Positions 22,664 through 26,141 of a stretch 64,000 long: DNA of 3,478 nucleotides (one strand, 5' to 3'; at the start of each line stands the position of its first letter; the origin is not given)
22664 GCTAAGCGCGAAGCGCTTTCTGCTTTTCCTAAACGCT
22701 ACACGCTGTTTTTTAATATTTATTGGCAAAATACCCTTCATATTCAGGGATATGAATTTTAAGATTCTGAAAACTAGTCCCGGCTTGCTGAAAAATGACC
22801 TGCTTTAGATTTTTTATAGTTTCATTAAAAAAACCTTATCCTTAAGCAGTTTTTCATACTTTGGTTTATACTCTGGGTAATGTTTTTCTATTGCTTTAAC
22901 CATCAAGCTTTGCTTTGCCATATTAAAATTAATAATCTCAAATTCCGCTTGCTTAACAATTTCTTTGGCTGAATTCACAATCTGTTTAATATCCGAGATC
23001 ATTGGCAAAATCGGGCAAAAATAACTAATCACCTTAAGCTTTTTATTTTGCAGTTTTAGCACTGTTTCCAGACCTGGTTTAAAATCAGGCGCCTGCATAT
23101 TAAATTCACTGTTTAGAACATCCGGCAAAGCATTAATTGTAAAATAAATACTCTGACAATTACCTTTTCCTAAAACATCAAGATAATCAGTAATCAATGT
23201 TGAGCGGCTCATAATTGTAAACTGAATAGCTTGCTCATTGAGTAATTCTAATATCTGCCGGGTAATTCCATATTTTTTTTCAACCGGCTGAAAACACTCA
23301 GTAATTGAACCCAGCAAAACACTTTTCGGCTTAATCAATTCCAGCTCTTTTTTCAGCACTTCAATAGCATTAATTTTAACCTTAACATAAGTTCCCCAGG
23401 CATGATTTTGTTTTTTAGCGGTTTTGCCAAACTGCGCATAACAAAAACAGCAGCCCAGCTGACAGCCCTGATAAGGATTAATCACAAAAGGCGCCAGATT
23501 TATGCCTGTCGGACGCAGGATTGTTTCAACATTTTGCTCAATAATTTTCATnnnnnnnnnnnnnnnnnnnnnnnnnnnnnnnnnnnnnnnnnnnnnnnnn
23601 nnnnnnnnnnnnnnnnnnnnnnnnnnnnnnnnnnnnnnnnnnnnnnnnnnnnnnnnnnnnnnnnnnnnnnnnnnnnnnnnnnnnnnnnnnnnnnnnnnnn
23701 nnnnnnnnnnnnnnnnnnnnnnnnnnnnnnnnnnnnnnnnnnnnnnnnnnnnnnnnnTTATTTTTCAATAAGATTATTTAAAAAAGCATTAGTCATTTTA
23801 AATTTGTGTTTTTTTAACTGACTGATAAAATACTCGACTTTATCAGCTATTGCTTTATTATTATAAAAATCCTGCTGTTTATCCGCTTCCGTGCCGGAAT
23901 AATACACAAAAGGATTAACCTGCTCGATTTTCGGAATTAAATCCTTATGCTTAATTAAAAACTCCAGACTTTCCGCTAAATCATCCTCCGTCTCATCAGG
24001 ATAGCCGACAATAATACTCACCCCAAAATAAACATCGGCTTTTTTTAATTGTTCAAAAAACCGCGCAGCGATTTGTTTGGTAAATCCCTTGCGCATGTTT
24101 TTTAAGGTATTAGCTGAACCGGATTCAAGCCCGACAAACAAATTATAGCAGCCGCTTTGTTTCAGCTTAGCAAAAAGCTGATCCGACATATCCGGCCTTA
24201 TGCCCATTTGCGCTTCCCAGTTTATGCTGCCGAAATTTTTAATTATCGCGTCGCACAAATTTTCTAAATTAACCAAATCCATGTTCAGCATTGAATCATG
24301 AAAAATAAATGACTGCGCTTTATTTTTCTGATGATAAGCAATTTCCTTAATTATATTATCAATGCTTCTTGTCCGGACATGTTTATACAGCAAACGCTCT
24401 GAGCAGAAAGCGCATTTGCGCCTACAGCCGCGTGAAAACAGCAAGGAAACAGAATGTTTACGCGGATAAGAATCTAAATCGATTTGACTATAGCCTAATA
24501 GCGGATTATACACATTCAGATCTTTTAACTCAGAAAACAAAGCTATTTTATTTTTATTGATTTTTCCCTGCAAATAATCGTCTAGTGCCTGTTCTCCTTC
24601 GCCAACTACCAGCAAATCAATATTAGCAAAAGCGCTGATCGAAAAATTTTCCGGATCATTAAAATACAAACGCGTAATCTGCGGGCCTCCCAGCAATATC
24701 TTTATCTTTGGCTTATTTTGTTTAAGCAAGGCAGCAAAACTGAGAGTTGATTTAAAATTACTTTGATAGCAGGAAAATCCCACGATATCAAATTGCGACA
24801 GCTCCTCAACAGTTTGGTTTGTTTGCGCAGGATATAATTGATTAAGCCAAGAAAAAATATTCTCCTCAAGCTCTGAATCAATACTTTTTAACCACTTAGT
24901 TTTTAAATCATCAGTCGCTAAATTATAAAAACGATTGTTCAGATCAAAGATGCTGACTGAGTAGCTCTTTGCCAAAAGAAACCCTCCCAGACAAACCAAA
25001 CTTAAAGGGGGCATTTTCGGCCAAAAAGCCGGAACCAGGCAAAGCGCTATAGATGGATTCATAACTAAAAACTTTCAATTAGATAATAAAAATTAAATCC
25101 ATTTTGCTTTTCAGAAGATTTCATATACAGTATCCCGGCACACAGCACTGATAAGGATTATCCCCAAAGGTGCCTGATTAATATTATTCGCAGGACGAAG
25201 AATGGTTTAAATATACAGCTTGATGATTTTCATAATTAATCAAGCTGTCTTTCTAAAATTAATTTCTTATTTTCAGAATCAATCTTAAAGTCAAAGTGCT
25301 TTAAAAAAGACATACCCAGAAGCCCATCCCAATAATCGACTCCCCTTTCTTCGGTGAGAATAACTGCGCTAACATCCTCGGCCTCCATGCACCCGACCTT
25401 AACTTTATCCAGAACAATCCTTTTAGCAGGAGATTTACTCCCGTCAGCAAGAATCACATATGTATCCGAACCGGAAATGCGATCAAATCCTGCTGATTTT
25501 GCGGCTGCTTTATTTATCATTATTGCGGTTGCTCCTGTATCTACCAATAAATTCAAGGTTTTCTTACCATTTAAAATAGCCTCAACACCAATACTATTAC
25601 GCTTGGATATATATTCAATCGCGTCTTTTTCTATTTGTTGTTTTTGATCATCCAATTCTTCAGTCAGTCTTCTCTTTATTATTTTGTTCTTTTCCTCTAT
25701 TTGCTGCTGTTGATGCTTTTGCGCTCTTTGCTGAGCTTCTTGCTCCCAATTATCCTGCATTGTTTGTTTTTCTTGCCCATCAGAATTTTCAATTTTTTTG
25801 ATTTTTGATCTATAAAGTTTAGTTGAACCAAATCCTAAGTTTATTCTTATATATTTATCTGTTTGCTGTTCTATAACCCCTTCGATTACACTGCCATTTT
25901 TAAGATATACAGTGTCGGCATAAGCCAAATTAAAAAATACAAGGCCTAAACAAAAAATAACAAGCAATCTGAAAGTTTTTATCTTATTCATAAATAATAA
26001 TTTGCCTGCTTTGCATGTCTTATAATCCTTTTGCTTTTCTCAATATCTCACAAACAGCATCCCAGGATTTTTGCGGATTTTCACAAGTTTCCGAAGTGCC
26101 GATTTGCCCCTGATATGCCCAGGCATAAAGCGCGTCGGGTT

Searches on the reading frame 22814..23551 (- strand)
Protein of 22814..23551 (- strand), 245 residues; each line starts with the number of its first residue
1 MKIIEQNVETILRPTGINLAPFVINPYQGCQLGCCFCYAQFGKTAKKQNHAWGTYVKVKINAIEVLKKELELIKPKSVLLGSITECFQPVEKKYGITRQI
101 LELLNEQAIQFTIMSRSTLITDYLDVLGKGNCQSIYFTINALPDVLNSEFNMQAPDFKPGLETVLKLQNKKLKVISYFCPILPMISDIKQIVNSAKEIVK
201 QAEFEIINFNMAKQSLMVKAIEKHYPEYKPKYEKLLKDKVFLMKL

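Call 9: search_protein_families(library=pfam, proteins=[window:22814-23551:-])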
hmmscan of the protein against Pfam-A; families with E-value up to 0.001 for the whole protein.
window:22814-23551:- (245 aa): 1 family
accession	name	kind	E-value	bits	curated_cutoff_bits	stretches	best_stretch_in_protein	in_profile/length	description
PF04055.27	Radical_SAM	-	1.4e-09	38.8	29.5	1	24-187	1-156/166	Radical SAM superfamily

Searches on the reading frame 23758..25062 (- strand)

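Call 9: search_protein_families(library=pfam, proteins=[window:23758-25062:-])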
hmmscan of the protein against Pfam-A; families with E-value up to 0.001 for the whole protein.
window:23758-25062:- (434 aa): 2 families
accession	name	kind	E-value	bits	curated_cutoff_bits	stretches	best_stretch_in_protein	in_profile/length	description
PF04055.27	Radical_SAM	-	1e-16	62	29.5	1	208-369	2-166/166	Radical SAM superfamily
PF02310.24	B12-binding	-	3.7e-10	40.1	32.1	1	57-162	16-119/121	B12 binding domain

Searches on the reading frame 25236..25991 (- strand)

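Call 64: search_protein_families(library=pfam, proteins=[window:25236-25991:-], max_evalue=0.00001)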
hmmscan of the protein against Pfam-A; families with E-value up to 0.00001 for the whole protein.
window:25236-25991:- (251 aa): 2 families
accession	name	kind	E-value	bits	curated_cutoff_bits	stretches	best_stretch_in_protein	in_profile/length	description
PF13975.11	gag-asp_proteas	-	4.9e-18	65.9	28.2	1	137-232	2-92/92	gag-polyprotein putative aspartyl protease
PF13650.11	Asp_protease_2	-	3.3e-17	63.4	24.3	1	136-229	1-90/90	Aspartyl protease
